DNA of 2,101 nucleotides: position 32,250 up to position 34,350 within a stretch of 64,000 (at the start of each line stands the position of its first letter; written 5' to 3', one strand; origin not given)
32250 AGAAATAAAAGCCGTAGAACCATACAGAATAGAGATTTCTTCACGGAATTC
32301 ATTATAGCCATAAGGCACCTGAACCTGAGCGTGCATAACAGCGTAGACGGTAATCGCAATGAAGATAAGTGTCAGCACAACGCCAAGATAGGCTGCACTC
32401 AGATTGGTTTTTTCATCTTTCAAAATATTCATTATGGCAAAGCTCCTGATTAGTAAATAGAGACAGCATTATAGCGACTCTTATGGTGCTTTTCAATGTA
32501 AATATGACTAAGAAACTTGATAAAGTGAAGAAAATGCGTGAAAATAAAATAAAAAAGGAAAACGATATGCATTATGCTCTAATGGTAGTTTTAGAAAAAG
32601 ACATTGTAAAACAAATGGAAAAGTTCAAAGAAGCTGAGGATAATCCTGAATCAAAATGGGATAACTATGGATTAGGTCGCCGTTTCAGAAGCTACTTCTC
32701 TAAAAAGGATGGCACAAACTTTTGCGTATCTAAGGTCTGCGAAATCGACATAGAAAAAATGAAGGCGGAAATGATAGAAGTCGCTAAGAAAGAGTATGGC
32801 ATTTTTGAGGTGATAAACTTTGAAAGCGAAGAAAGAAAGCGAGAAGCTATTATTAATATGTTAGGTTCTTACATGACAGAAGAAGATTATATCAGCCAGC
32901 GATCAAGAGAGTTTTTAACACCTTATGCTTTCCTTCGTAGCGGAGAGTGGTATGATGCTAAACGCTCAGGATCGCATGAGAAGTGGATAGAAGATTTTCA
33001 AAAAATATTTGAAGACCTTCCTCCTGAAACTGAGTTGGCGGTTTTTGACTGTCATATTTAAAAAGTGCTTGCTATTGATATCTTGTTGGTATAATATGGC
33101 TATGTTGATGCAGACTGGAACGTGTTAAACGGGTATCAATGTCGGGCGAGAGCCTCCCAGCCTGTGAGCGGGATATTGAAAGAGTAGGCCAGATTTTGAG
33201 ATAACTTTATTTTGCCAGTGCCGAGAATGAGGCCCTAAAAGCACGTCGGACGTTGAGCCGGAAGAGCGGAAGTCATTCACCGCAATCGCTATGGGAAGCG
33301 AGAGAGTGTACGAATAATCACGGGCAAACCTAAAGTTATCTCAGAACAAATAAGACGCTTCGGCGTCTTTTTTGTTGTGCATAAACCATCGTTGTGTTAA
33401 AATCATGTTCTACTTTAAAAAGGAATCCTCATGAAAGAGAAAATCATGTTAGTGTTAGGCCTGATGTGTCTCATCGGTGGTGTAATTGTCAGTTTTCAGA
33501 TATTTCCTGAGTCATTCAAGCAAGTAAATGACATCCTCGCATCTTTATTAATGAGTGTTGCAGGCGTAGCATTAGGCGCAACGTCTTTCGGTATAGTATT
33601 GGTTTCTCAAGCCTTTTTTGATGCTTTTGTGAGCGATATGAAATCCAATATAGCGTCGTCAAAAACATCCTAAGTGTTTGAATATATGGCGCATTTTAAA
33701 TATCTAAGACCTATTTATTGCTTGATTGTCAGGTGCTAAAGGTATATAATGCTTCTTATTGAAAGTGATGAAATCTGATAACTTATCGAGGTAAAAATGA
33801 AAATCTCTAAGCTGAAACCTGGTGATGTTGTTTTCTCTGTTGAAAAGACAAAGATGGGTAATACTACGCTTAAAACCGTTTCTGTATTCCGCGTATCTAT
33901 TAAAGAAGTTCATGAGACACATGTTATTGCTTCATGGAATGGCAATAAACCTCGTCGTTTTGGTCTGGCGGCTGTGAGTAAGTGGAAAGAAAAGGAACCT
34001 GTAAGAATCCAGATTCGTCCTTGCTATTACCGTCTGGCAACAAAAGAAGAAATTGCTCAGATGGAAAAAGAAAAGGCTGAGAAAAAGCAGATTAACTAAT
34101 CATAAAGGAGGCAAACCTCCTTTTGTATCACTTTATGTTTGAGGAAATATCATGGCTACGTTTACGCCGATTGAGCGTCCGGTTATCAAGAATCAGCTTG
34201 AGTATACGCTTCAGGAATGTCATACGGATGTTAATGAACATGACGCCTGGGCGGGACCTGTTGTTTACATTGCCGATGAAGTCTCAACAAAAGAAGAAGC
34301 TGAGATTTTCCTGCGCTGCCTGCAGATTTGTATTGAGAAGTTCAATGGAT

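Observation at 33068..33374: Stand-alone promoter, 270-nt ORF-free transcript and terminator: candidate structured ncRNA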

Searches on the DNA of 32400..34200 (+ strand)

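Call 4: search_rna_families(source=window, start=32950, end=33500, threshold=evalue, max_evalue=10, show_alignments=3)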
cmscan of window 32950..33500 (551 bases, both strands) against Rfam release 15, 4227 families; matches with E-value up to 10: 8.
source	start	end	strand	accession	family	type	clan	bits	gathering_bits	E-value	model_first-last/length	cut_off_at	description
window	33104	33214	+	RF01408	sraL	Gene; sRNA;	-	37.7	39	7.9e-07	1-142/142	no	sraL Hfq binding RNA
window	33306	33373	+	RF01394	isrK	Gene; sRNA;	-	17.6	50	0.2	1-77/77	no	isrK Hfq binding RNA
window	32981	33027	+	RF03904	MIR7991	Gene; miRNA;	-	16.7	58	1.5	1-47/47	no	MIR7991 microRNA precursor family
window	33281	33373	+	RF02144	rsmX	Gene;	CL00106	15.3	56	1.9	1-114/114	no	rsmX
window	33316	33373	+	RF02057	STnc40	Gene; sRNA;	-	15.3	45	8.8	1-70/70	no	Salmonella enterica sRNA STnc40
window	32986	33018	-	RF03528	mir-1264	Gene; miRNA;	-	15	79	5.3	1-67/67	no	mir-1264 microRNA precursor family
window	32979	33069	-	RF02099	rivX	Gene; sRNA;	-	12.1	100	1.1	1-248/248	no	rivX sRNA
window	32954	33058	-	RF02220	ZNRD1-AS1_3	Gene; lncRNA;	-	11.1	60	10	1-104/104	no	ZNRD1 antisense RNA 1 conserved region 3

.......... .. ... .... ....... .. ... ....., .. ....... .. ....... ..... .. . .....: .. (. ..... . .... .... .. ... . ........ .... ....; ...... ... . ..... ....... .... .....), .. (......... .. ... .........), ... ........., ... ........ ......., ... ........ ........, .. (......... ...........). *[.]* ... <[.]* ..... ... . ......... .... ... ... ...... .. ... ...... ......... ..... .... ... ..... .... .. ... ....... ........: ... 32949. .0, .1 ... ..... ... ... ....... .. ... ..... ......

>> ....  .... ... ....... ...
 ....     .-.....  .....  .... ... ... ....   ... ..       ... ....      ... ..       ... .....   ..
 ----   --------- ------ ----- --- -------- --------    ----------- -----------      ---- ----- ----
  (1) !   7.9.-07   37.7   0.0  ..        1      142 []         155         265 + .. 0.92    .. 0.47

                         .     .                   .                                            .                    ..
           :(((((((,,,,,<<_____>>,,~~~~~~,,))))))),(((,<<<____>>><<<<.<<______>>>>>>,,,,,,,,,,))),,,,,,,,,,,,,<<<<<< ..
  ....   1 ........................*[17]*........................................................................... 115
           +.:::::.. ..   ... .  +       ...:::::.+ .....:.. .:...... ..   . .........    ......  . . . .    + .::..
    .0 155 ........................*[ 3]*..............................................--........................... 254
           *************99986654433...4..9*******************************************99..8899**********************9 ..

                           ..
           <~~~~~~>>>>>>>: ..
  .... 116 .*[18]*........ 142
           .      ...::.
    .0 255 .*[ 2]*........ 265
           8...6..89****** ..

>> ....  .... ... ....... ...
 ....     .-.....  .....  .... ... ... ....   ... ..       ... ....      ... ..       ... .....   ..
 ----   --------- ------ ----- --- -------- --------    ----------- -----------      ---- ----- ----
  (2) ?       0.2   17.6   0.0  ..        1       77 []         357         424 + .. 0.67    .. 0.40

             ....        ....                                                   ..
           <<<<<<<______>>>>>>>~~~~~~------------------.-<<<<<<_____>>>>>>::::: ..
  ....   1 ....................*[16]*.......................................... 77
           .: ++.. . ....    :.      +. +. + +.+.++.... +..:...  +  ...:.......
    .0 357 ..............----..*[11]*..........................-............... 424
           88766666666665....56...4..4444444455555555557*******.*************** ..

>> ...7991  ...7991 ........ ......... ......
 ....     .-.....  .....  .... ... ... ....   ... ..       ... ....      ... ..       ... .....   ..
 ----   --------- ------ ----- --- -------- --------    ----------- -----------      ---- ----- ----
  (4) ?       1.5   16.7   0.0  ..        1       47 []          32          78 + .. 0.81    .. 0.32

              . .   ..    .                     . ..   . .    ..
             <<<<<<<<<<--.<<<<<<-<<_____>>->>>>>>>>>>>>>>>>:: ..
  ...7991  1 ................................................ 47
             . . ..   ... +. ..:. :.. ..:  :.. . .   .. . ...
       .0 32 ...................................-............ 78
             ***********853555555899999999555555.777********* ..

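Call 6: search_dna_similar(query=window:32400-34200:+, collection=phages, mode=distant, max_rows=40)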
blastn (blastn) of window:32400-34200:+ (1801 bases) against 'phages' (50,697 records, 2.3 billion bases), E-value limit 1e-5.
No match.

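Call 9: search_dna_similar(query=window:33090-33375:+, collection=ecoli_genomes, mode=distant, max_rows=15, max_evalue=1)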
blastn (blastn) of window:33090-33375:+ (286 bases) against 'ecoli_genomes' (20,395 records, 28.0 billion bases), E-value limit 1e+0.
Records with a match: 13; places in all: 15; records where one place covers at least 80% of the query: 0.
Genomes with a match: 12 of 5426; with a place that covers at least 80% of the query: 0. Places per genome that has any: lowest 1, median 1, highest 3. On chromosomes: 0 places; on plasmids: 15.
Best place of each record, by identity: 90-95% 13.
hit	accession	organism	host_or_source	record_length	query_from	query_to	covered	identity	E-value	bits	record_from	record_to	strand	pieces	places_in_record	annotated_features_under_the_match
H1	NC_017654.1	Escherichia coli O55:H7 str. RM12579 strain RM12579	Homo sapiens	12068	64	93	10%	93.3%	8e-2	46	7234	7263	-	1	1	none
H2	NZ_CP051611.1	Escherichia coli O25b:H4-ST131 strain 2019_APHA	Pig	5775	64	93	10%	93.3%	8e-2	46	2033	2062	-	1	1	none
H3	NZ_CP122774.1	Escherichia coli strain ETEC1738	Sus scrofa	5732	64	93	10%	93.3%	8e-2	46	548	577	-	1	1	none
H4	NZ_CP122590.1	Escherichia coli strain ETEC6335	Sus scrofa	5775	64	93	10%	93.3%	8e-2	46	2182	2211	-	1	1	none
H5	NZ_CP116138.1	Escherichia coli strain DETEC-P649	ICU patient oral swab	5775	64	93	10%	93.3%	8e-2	46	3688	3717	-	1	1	none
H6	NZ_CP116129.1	Escherichia coli strain DETEC-P666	ICU patient oral swab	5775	64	93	10%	93.3%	8e-2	46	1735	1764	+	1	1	none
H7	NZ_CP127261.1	Escherichia coli strain TW10828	Homo sapiens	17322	64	93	10%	93.3%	8e-2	46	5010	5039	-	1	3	none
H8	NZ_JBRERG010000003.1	Escherichia coli strain E700025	Homo sapiens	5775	64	93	10%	93.3%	8e-2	46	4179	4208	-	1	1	none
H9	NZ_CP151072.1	Escherichia coli strain 22KM0354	Dog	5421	64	93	10%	93.3%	8e-2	46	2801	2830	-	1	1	none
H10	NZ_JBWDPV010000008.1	Escherichia coli strain HCP5S3_I2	Sus scrofa domesticus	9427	64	93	10%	93.3%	8e-2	46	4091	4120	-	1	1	none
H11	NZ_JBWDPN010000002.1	Escherichia coli strain LCP30S3_I5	Sus scrofa domesticus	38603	64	93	10%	93.3%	8e-2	46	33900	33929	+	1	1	none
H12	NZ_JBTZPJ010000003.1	Escherichia coli strain UID2309220026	Homo sapiens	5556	64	93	10%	93.3%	8e-2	46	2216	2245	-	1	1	none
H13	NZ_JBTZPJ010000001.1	Escherichia coli strain UID2309220026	Homo sapiens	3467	64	93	10%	93.3%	8e-2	46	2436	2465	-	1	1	none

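Call 47: search_rna_families(sources=[L001, L005, L020, L024, L025, L032, L033, L036], threshold=gathering, show_alignments=4)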
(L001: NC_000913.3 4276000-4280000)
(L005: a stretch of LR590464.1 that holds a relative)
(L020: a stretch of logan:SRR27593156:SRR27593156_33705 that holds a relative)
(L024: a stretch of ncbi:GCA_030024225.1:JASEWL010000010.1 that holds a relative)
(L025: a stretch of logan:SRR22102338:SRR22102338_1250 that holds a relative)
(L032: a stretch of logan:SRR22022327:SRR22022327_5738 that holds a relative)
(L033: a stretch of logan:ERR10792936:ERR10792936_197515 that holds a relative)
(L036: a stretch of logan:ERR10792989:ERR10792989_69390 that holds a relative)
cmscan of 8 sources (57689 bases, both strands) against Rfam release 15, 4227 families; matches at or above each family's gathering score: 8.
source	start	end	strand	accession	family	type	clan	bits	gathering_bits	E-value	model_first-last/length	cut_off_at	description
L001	1927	2067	-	RF01408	sraL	Gene; sRNA;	-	153.3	39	1e-34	1-142/142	no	sraL Hfq binding RNA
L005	6668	6807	-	RF01408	sraL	Gene; sRNA;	-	138.6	39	6.5e-31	1-142/142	no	sraL Hfq binding RNA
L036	570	680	+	RF01408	sraL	Gene; sRNA;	-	41.1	39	1.1e-05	1-142/142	no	sraL Hfq binding RNA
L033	3142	3272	+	RF01408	sraL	Gene; sRNA;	-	40.5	39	1.6e-05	1-142/142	no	sraL Hfq binding RNA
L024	5601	5711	+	RF01408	sraL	Gene; sRNA;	-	40.4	39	1.6e-05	1-142/142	no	sraL Hfq binding RNA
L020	5548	5658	+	RF01408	sraL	Gene; sRNA;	-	40.1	39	2e-05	1-142/142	no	sraL Hfq binding RNA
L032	4833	4941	+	RF01408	sraL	Gene; sRNA;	-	39.9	39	2.3e-05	1-142/142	no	sraL Hfq binding RNA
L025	5538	5646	+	RF01408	sraL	Gene; sRNA;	-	39.3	39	3.2e-05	1-142/142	no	sraL Hfq binding RNA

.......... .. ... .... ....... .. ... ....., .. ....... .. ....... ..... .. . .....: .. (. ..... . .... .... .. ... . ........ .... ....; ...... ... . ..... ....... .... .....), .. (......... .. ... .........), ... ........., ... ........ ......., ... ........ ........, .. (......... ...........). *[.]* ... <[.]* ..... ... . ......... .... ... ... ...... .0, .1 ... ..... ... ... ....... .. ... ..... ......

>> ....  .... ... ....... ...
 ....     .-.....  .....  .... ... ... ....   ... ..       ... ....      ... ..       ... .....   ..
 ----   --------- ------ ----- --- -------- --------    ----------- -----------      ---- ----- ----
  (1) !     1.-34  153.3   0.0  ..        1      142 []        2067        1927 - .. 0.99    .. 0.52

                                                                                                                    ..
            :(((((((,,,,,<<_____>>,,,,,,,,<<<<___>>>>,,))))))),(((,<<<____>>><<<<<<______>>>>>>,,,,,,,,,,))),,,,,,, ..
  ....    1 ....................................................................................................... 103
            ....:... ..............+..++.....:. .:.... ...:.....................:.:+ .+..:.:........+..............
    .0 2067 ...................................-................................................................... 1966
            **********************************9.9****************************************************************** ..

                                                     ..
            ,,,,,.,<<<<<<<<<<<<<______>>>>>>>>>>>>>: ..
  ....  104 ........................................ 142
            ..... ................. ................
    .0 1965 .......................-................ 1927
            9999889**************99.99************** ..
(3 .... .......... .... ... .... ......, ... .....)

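Call 71: search_dna_similar(query=window:33101-33376:+, collection=phages, mode=distant, max_evalue=5, max_rows=15)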
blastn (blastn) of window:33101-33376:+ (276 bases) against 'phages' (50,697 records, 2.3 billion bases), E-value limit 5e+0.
Records with a match: 68; places in all: 68; records where one place covers at least 80% of the query: 0.
Best place of each record, by identity: >=99% 31; 95-99% 8; 90-95% 28; 80-90% 1.
By first word of the organism name: Vibrio 31; Mycobacterium 26; Lactobacillus 4; Salmonella 3; Erwinia 1; Xanthomonas 1; Ochrobactrum 1; Escherichia 1.
By host as written in the record: Mycobacterium smegmatis mc2 155 16; Mycobacterium smegmatis mc#155 8; Vibrio parahaemolyticus 5; Vibrio sp. 4; - 3; Mycobacterium smegmatis mc2155 2; Vibrio alginolyticus V1 2; Vibrio harveyi 2; and 19 more.
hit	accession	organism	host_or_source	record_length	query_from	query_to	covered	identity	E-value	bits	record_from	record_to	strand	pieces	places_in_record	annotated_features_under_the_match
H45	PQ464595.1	Erwinia phage Kaldavass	Erwinia aphidicola W09_2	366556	241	276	13%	84.2%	9e-1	40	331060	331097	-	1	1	hypothetical protein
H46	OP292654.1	Xanthomonas phage XbC2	Xanthomonas vesicatoria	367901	248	276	11%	90.0%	3e+0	38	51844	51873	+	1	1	none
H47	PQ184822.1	Mycobacterium phage MAckerman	Mycobacterium smegmatis mc2155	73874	141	167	10%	92.6%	3e-1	41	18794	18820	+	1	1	19: hypothetical protein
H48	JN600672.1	Mycobacterium phage Fezzik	Mycobacterium smegmatis mc2 155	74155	141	167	10%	92.6%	3e-1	41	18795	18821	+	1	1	hypothetical protein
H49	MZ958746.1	Mycobacterium phage Enceladus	Mycobacterium smegmatis mc#155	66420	141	167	10%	92.6%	3e-1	41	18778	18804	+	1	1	19: hypothetical protein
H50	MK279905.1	Mycobacterium phage Acquire49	Mycobacterium smegmatis mc2 155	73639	141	167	10%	92.6%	3e-1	41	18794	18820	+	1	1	19: minor tail protein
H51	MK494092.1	Mycobacterium phage Silverleaf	Mycobacterium smegmatis mc2 155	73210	141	167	10%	92.6%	3e-1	41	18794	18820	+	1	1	19: minor tail protein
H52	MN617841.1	Mycobacterium phage DirkDirk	Mycobacterium smegmatis mc#155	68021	141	167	10%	92.6%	3e-1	41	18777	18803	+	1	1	19: minor tail protein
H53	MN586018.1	Mycobacterium phage Wyatt2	Mycobacterium smegmatis mc#155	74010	141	167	10%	92.6%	3e-1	41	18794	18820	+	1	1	19: hypothetical protein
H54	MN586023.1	Mycobacterium phage Zaria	Mycobacterium smegmatis mc#155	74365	141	167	10%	92.6%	3e-1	41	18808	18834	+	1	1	19: hypothetical protein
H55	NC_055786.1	Mycobacterium phage CicholasNage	Mycobacterium smegmatis mc2 155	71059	141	167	10%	92.6%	3e-1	41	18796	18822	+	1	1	19: minor tail protein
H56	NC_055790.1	Mycobacterium phage Silverleaf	Mycobacterium smegmatis mc2 155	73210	141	167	10%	92.6%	3e-1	41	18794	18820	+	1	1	19: minor tail protein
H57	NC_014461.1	Mycobacterium phage LeBron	Mycobacterium smegmatis mc2 155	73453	141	167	10%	92.6%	3e-1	41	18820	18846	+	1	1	19: minor tail protein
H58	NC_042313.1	Mycobacterium phage JoeDirt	Mycobacterium smegmatis mc2 155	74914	141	167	10%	92.6%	3e-1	41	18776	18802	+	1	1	19: minor tail protein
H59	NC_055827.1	Mycobacterium phage DirkDirk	Mycobacterium smegmatis mc#155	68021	141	167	10%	92.6%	3e-1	41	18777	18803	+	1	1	19: minor tail protein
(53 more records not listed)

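Call 73: search_dna_similar(query=window:33101-33376:+, collection=plasmids, mode=distant, max_evalue=1, max_rows=15)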
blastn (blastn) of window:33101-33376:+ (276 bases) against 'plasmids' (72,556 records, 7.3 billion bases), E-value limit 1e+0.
Records with a match: 28; places in all: 30; records where one place covers at least 80% of the query: 0.
Best place of each record, by identity: 95-99% 1; 90-95% 22; 60-80% 5.
By first word of the organism name: Escherichia 15; Vibrio 5; Enterobacter 3; Klebsiella 3; Ligilactobacillus 1; Jeotgalibacillus 1.
By predicted mobility (MOB-suite, as given by PLSDB): mobilizable 20; non-mobilizable 8.
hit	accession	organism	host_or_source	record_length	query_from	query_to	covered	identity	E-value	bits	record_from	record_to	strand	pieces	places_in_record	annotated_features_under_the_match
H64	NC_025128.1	Vibrio vulnificus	-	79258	11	97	32%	73.0%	2e-3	51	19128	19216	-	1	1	none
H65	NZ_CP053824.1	Vibrio cholerae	bacterial culture,Water sample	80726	11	97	32%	73.0%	2e-3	51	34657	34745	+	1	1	none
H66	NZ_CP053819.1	Vibrio cholerae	bacterial culture,Water sample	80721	11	97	32%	73.0%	2e-3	51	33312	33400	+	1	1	none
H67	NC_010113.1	Vibrio sp. 0908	-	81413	11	97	32%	72.5%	2e-2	47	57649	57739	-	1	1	none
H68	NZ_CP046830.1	Vibrio parahaemolyticus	-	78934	11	97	32%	72.5%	2e-2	47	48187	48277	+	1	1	none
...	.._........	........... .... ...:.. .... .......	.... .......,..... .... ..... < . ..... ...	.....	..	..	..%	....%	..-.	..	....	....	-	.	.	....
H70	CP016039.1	Escherichia coli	-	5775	53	82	11%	93.3%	2e-2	46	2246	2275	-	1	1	hypothetical protein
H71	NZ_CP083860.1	Enterobacter kobei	Homo sapiens,sputum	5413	53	82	11%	93.3%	2e-2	46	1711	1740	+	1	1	none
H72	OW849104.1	Enterobacter cloacae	Homo sapiens,Complejo Asistencial ...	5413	53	82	11%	93.3%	2e-2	46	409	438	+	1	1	none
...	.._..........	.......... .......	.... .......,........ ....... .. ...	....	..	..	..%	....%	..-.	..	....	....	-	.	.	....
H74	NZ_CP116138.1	Escherichia coli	whole organism,ICU patient oral swab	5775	53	82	11%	93.3%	2e-2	46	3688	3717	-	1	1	none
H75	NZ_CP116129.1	Escherichia coli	whole organism,ICU patient oral swab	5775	53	82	11%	93.3%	2e-2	46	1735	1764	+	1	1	none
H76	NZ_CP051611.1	Escherichia coli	Pig,Bacterial culture,cecal sample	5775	53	82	11%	93.3%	2e-2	46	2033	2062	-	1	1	none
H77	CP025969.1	Escherichia coli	Homo sapiens,stool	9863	53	82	11%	93.3%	2e-2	46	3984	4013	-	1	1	record has no annotation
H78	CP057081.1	Escherichia coli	culture,Pooled pig faecal samples ...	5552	53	82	11%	93.3%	2e-2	46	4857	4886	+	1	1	helix-turn-helix domain-containing protein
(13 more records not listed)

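Call 74: get_annotated_region(hit=H64, flank=2500)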
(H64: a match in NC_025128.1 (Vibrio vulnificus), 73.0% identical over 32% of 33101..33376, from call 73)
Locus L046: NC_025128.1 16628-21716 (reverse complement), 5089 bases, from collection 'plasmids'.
description: Vibrio vulnificus plasmid p48/10, complete sequence
organism: Vibrio vulnificus (NCBI taxid 672)
taxonomy: Bacteria; Pseudomonadota; Gammaproteobacteria; Vibrionales; Vibrionaceae; Vibrio; Vibrio vulnificus
host: -; source: -; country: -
typing (MOB-suite, as given by PLSDB): non-mobilizable; replicon rep_cluster_1601
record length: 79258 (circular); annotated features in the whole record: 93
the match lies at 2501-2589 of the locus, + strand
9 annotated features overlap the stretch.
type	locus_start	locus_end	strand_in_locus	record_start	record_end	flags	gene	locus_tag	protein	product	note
CDS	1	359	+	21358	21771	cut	-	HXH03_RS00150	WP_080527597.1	hypothetical protein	-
CDS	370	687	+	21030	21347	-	-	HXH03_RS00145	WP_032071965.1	hypothetical protein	-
CDS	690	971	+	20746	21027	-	-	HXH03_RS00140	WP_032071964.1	hypothetical protein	-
CDS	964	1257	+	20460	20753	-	-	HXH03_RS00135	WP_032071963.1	hypothetical protein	-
CDS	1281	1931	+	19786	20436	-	-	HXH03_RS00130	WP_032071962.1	hypothetical protein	-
CDS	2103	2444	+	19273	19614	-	-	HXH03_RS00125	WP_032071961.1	hypothetical protein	-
CDS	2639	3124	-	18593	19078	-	-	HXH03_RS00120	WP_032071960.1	hypothetical protein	-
CDS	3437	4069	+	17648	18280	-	-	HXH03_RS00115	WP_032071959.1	hypothetical protein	-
CDS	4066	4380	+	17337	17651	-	-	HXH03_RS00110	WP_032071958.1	hypothetical protein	-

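Call 75: get_annotated_region(hit=H65, flank=2500)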
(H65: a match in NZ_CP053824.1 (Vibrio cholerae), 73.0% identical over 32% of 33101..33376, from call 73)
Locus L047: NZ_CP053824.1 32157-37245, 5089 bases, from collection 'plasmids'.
description: Vibrio cholerae strain E7G plasmid pE7G, complete sequence
organism: Vibrio cholerae (NCBI taxid 666)
taxonomy: Bacteria; Pseudomonadota; Gammaproteobacteria; Vibrionales; Vibrionaceae; Vibrio; Vibrio cholerae
host: -; source: bacterial culture,Water sample; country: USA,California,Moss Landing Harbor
typing (MOB-suite, as given by PLSDB): non-mobilizable; replicon rep_cluster_1601
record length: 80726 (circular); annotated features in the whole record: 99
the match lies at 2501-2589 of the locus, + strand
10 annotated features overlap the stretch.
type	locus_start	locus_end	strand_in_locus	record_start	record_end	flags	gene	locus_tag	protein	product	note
CDS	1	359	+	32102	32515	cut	-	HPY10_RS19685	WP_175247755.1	hypothetical protein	-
CDS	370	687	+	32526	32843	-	-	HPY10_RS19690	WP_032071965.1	hypothetical protein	-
CDS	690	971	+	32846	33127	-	-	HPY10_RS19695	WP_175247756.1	hypothetical protein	-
CDS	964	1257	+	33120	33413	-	-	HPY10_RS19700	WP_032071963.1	hypothetical protein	-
CDS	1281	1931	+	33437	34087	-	-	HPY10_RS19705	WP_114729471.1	hypothetical protein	-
CDS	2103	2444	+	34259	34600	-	-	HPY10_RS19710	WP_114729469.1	hypothetical protein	-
CDS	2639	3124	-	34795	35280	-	-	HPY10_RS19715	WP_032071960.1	hypothetical protein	-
CDS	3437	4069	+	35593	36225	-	-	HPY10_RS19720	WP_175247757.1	hypothetical protein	-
CDS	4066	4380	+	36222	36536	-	-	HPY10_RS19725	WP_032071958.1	hypothetical protein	-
CDS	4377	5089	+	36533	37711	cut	-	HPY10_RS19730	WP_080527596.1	hypothetical protein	-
